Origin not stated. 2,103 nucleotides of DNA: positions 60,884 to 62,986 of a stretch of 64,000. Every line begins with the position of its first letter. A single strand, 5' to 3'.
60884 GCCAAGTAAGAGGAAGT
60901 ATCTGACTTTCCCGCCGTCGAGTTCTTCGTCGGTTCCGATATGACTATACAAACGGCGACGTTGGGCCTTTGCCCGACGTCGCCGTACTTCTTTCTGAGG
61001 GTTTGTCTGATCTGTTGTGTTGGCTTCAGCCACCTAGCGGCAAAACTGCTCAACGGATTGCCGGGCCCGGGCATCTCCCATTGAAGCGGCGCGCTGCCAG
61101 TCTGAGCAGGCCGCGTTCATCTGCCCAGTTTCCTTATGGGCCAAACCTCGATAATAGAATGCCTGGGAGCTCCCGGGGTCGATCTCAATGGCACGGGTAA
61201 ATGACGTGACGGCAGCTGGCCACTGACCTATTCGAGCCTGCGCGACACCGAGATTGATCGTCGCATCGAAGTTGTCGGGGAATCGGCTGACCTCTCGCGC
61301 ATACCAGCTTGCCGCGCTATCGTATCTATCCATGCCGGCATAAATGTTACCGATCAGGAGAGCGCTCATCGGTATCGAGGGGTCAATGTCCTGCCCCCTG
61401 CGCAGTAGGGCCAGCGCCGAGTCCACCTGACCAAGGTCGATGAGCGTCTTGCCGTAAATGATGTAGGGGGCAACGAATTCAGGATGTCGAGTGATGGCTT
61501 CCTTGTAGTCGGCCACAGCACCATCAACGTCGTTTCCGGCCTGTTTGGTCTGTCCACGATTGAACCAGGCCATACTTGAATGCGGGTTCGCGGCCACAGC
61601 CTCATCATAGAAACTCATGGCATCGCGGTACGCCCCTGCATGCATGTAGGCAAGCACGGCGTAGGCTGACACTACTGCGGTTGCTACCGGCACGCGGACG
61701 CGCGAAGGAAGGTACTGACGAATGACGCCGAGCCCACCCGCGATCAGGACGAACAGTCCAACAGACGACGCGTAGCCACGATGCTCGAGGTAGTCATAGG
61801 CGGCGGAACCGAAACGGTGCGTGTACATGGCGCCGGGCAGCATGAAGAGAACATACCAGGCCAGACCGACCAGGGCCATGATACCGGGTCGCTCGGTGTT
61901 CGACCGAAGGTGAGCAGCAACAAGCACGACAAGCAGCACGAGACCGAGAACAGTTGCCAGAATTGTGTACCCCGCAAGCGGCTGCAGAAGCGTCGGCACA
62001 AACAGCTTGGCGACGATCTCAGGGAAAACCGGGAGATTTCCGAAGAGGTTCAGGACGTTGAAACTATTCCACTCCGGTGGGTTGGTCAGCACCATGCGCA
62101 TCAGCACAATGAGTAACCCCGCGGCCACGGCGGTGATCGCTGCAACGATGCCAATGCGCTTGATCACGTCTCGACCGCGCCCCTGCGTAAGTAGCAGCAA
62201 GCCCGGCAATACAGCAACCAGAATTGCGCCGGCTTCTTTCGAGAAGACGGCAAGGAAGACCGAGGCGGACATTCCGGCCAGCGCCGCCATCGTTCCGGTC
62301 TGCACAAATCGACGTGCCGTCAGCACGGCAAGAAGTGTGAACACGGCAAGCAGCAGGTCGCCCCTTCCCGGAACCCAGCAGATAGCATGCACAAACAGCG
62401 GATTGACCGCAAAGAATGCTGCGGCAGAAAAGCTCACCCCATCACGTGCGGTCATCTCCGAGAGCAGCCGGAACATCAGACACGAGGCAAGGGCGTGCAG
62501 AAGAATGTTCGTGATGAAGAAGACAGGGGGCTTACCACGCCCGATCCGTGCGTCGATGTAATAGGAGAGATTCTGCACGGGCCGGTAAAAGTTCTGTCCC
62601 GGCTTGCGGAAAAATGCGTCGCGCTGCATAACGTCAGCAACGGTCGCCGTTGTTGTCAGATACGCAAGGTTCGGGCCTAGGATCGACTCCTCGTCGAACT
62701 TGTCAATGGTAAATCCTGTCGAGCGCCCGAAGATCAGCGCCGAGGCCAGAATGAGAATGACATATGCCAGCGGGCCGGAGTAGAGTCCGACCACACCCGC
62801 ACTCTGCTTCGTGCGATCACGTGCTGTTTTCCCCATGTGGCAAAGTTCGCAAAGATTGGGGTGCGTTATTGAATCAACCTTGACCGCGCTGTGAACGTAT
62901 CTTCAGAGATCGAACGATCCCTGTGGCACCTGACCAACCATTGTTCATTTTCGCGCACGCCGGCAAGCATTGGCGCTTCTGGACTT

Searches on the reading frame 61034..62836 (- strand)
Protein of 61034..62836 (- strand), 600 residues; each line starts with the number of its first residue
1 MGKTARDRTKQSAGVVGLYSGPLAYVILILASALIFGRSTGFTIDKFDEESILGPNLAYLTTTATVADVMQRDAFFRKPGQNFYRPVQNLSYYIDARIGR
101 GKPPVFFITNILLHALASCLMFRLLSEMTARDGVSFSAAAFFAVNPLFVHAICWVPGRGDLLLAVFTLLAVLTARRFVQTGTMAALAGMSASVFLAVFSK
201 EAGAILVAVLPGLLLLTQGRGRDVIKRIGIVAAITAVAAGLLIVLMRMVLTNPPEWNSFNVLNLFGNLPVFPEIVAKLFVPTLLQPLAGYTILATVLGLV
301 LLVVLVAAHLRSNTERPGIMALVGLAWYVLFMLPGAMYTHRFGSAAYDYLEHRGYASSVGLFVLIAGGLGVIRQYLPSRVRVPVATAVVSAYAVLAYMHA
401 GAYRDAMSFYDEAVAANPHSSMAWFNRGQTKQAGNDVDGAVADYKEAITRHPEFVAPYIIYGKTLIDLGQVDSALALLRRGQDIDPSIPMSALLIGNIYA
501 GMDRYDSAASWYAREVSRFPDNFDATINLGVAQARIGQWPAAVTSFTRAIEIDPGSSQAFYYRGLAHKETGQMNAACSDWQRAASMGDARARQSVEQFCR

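Call 66: search_protein_families(library=pfam, proteins=[window:61034-62836:-], max_evalue=0.00001)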
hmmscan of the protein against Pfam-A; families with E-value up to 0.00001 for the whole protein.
window:61034-62836:- (600 aa): 13 families
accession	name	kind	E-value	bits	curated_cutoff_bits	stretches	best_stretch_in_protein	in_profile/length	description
PF07719.23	TPR_2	-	1.3e-22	78.4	27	0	527-555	5-33/34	Tetratricopeptide repeat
PF00515.34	TPR_1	-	3.4e-20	71.4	27.8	0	527-555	5-33/34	Tetratricopeptide repeat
PF13432.12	TPR_16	-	8.8e-18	64.9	32.7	1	494-556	2-64/65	Tetratricopeptide repeat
PF13431.12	TPR_17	-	9.7e-18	63.3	24.4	0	546-576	2-32/34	Tetratricopeptide repeat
PF13428.12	TPR_14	-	1.8e-16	59.4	23.5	0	392-429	6-43/44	Tetratricopeptide repeat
PF13414.12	TPR_11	-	1.6e-15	56.9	26.8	0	537-571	8-42/42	TPR repeat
PF14559.12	TPR_19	-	2.5e-15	57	25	1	435-493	5-64/68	Tetratricopeptide repeat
PF13181.12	TPR_8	-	2.2e-13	49.6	25.7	0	423-450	3-30/34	Tetratricopeptide repeat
PF13174.12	TPR_6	-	6.5e-13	48.8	26.3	0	423-453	2-32/33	Tetratricopeptide repeat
PF13371.12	TPR_9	-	1.6e-09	38.1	35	0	496-559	2-65/73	Tetratricopeptide repeat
PF13176.12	TPR_7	-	1.6e-09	37.5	27.9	0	527-554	3-32/36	Tetratricopeptide repeat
PF13424.12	TPR_12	-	3.2e-08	34.1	30.1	0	492-553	5-75/77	Tetratricopeptide repeat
PF01239.28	PPTA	-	5e-06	26.4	29.5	0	542-565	4-27/32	Protein prenyltransferase alpha subunit repeat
